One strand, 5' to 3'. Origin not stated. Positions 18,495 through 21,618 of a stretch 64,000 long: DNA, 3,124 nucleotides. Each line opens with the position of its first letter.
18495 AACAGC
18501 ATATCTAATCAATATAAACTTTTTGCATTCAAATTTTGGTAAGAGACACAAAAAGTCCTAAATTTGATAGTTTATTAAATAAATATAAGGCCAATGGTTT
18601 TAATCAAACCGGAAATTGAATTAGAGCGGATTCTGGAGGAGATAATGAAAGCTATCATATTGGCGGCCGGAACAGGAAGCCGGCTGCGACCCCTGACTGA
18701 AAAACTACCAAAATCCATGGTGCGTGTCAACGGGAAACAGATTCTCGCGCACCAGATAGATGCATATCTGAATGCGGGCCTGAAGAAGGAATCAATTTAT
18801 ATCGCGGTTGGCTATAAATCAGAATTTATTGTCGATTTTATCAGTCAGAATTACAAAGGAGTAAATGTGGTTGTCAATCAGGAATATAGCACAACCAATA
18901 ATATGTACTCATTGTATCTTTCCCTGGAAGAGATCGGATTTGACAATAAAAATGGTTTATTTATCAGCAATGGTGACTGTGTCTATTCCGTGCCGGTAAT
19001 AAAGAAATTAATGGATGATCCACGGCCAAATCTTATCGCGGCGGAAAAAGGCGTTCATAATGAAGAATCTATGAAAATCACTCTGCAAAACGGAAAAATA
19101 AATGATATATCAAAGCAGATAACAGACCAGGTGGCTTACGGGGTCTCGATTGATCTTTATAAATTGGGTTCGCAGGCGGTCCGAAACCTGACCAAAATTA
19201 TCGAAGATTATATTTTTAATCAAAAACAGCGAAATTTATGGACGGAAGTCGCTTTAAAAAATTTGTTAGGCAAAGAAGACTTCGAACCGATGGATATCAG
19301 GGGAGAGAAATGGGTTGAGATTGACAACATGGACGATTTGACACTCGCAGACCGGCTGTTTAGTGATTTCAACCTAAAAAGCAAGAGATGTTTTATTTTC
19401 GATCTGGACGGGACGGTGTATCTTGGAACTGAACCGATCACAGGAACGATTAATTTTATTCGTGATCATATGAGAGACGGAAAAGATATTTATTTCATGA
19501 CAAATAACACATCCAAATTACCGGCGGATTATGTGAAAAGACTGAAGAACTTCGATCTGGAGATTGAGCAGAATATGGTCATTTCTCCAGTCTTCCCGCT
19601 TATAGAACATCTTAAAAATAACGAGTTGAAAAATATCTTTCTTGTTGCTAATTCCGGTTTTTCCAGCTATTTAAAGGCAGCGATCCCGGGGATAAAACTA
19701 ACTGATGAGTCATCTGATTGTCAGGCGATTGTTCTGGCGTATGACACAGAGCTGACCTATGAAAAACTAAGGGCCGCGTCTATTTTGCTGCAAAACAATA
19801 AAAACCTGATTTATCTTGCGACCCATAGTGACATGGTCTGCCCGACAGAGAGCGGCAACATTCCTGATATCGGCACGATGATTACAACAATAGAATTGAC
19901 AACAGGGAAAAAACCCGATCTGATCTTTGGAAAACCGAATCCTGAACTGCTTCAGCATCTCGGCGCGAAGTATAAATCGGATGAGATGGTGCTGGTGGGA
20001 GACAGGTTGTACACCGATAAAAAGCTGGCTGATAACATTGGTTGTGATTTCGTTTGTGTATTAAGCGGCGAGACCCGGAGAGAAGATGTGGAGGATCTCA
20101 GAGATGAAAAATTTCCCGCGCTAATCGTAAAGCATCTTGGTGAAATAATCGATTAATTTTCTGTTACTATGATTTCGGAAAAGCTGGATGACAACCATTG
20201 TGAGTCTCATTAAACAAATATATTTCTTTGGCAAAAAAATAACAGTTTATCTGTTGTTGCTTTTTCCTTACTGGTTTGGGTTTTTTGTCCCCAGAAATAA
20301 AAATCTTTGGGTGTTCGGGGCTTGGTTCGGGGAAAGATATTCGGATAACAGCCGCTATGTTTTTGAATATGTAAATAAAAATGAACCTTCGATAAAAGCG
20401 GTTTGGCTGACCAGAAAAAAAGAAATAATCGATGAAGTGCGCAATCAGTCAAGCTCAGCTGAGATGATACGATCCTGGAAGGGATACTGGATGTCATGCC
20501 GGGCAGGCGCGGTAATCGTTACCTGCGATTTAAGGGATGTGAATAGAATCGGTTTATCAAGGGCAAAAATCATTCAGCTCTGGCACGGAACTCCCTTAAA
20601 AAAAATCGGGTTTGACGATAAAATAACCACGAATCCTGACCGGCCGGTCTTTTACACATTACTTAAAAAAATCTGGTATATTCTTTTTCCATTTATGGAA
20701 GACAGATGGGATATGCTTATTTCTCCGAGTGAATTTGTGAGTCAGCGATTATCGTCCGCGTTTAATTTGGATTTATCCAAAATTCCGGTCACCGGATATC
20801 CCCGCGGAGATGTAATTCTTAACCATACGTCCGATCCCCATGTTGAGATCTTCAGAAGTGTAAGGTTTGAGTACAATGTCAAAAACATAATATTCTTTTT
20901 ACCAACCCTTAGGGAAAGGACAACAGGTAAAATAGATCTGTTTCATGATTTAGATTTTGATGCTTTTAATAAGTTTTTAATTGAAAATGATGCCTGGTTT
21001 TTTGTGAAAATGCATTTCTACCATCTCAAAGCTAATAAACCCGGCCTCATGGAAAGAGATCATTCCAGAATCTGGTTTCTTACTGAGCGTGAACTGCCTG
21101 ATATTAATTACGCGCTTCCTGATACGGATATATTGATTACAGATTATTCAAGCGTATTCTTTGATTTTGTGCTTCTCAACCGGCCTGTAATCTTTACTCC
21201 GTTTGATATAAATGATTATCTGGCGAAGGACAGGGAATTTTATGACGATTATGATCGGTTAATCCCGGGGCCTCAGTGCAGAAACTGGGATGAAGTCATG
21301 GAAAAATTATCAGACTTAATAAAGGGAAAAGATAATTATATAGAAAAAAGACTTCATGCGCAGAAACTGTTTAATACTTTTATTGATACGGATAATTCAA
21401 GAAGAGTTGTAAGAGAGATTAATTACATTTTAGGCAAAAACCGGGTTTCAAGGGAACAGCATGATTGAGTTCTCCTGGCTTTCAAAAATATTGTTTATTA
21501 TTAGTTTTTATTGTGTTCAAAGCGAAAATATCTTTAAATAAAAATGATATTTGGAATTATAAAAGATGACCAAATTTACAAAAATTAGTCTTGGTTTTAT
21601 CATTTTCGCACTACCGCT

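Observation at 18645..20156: LicC-type cytidylyltransferase fused to a HAD-IIA phosphatase-like domain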

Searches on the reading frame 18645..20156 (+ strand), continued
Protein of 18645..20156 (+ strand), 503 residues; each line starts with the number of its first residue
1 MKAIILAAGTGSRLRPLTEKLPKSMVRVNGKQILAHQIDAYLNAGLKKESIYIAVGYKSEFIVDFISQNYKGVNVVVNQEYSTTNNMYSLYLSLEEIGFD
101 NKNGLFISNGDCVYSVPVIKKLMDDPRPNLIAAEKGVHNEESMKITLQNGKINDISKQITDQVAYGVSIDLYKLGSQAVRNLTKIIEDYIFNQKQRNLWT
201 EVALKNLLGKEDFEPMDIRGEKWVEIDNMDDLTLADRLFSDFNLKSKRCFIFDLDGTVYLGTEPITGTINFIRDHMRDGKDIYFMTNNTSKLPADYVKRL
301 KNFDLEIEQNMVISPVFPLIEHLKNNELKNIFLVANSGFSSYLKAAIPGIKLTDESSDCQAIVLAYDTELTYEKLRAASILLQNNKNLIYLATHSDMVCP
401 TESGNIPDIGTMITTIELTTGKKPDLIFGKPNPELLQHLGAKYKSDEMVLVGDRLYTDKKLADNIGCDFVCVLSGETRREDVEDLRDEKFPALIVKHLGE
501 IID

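Call 85: search_solved_structures(query=L091:8518-9501:+, max_evalue=1e-10, show_alignments=1)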
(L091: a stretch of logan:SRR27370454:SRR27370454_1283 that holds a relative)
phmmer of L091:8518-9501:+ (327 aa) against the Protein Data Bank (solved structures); distinct sequences matched with E-value up to 1e-10: 10.
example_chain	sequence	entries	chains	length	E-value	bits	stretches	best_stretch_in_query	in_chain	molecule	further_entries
3k96_A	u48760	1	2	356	2.7e-25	92.4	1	6-268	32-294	Glycerol-3-phosphate dehydrogenase [NAD(P)+]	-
1z82_A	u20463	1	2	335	1.3e-23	86.9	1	8-304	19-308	glycerol-3-phosphate dehydrogenase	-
1evy_A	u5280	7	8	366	3.2e-23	85.6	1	6-319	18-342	GLYCEROL-3-PHOSPHATE DEHYDROGENASE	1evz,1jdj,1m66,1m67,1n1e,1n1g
2pla_A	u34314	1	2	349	6.4e-16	61.7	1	6-225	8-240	Glycerol-3-phosphate dehydrogenase 1-like protein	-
6e8y_A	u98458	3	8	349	3e-15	59.4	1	4-228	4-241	Glycerol-3-phosphate dehydrogenase [NAD(+)], cytoplasmic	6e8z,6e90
1x0v_A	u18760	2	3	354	3.2e-15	59.4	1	4-228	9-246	Glycerol-3-phosphate dehydrogenase [NAD+], cytoplasmic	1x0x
1wpq_A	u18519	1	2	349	3.3e-15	59.3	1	4-228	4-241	Glycerol-3-phosphate dehydrogenase [NAD+], cytoplasmic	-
6pyp_A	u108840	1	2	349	5.3e-15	58.7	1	4-226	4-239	Glycerol-3-phosphate dehydrogenase [NAD(+)], cytoplasmic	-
6iuy_A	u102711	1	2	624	1.8e-12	50.3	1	32-261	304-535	Glycerol-3-phosphate dehydrogenase [NAD(+)]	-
1txg_A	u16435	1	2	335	1.6e-11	47.2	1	6-271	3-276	glycerol-3-phosphate dehydrogenase [NAD(P)+]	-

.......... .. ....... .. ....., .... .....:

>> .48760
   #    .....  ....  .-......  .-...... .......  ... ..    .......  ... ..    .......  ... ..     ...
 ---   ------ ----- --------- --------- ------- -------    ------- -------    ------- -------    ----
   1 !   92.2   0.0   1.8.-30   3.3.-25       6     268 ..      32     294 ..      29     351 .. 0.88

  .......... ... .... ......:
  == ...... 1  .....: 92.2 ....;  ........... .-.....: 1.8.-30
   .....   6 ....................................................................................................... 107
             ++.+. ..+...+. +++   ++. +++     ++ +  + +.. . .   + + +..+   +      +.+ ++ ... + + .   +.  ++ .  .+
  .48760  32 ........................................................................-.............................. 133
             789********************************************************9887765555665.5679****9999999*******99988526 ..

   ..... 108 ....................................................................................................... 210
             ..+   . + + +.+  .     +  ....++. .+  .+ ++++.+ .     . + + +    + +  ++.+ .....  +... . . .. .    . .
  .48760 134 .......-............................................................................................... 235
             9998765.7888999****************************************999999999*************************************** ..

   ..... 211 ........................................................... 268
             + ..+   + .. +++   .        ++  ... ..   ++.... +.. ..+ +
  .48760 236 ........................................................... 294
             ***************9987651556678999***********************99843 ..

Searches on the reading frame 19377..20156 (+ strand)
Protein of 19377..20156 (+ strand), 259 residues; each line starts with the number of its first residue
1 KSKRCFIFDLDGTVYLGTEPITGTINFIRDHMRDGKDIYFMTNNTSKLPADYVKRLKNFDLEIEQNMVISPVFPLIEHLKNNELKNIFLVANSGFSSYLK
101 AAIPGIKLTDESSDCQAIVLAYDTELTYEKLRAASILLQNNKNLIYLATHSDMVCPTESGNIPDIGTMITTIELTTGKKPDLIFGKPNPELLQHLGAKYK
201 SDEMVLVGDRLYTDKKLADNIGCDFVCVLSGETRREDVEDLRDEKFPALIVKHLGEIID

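Call 58: search_solved_structures(query=window:19377-20156:+, max_evalue=1e-10, show_alignments=2)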
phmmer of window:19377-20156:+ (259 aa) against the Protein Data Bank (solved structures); distinct sequences matched with E-value up to 1e-10: 26.
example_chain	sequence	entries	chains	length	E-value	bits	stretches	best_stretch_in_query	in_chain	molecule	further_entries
1vjr_A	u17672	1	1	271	4.5e-48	167.1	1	5-257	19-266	4-nitrophenylphosphatase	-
1pw5_A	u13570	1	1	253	1.5e-47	165.4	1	5-256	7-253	nagD protein, putative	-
1yv9_A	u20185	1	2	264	2.7e-31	112.1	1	6-241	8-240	hydrolase, haloacid dehalogenase family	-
1zjj_A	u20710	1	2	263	5.6e-30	107.8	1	6-259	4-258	hypothetical protein PH1952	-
3pdw_A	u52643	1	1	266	6.4e-28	101.1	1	3-243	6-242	Uncharacterized hydrolase yutF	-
1ydf_A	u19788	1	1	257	3.3e-27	98.7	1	5-241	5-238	hydrolase, haloacid dehalogenase-like family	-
4ift_A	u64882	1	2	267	2.6e-24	89.3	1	5-244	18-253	Thermostable NPPase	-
3epr_A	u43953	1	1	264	4.1e-24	88.6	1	5-243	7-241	Hydrolase, haloacid dehalogenase-like family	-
4o8c_A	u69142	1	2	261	4.6e-24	88.4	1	5-244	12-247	Thermostable NPPase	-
3qgm_A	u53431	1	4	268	6.3e-24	88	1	3-242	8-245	p-nitrophenyl phosphatase (Pho2)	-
4jdp_A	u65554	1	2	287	8e-24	87.6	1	3-242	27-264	p-nitrophenyl phosphatase (Pho2)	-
4kn8_A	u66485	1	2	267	9.1e-24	87.5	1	5-244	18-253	Thermostable NPPase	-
4ig4_A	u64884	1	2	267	9.5e-24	87.4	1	5-244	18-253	Thermostable NPPase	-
1ys9_A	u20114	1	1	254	8.4e-22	81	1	5-241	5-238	Protein SPy1043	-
1wvi_A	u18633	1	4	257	9.3e-22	80.9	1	5-241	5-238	putative phosphatases involved in N-acetyl-glucosamine catabolism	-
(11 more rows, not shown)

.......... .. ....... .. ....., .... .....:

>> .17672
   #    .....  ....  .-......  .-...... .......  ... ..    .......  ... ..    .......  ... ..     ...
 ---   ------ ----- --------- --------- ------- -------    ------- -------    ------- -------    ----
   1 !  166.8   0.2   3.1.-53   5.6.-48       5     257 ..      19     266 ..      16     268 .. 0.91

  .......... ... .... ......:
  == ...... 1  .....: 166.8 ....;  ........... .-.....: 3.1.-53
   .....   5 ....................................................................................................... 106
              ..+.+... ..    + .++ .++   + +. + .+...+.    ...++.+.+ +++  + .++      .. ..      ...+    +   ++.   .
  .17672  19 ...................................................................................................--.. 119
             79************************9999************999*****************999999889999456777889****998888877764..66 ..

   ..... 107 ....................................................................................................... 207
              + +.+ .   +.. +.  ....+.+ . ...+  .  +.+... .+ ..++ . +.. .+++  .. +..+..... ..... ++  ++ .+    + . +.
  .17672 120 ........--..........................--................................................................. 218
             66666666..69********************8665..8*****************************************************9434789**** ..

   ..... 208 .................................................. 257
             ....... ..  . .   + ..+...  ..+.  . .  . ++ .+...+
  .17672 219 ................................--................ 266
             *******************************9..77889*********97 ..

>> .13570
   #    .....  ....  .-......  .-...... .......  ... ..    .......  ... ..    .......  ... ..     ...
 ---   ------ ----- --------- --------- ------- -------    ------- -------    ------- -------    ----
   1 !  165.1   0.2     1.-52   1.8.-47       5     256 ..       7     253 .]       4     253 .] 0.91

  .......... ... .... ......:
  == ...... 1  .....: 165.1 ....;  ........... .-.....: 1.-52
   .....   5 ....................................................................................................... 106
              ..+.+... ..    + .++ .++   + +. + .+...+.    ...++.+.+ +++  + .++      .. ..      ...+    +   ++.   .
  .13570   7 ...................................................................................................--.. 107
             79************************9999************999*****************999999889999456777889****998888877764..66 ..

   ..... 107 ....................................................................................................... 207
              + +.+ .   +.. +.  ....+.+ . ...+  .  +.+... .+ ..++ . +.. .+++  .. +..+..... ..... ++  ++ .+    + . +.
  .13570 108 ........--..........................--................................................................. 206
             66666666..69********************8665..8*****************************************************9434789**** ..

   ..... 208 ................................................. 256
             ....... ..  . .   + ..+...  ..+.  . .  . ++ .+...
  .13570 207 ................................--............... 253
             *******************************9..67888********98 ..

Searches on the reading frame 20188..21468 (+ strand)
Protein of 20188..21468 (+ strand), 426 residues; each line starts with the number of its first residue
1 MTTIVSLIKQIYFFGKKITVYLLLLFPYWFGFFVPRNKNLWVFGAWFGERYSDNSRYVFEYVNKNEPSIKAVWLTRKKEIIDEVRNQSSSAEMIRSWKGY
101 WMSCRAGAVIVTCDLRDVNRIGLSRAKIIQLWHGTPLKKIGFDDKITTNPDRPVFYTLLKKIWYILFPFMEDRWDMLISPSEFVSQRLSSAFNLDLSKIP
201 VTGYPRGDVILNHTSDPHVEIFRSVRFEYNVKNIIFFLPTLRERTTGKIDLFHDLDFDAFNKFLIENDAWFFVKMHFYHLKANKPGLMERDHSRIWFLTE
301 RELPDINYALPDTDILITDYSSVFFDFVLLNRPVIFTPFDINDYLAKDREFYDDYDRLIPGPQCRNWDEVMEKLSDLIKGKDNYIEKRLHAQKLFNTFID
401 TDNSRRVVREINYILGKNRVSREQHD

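Call 25: search_protein_families(library=pfam, proteins=[window:20188-21468:+], max_evalue=0.001)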
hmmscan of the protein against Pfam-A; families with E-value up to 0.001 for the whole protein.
window:20188-21468:+ (426 aa): 1 family
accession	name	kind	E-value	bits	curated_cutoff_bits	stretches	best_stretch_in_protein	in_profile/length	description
PF04464.20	Glyphos_transf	-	7.4e-72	242.8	22.1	1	32-411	7-365/367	CDP-Glycerol:Poly(glycerophosphate) glycerophosphotransferase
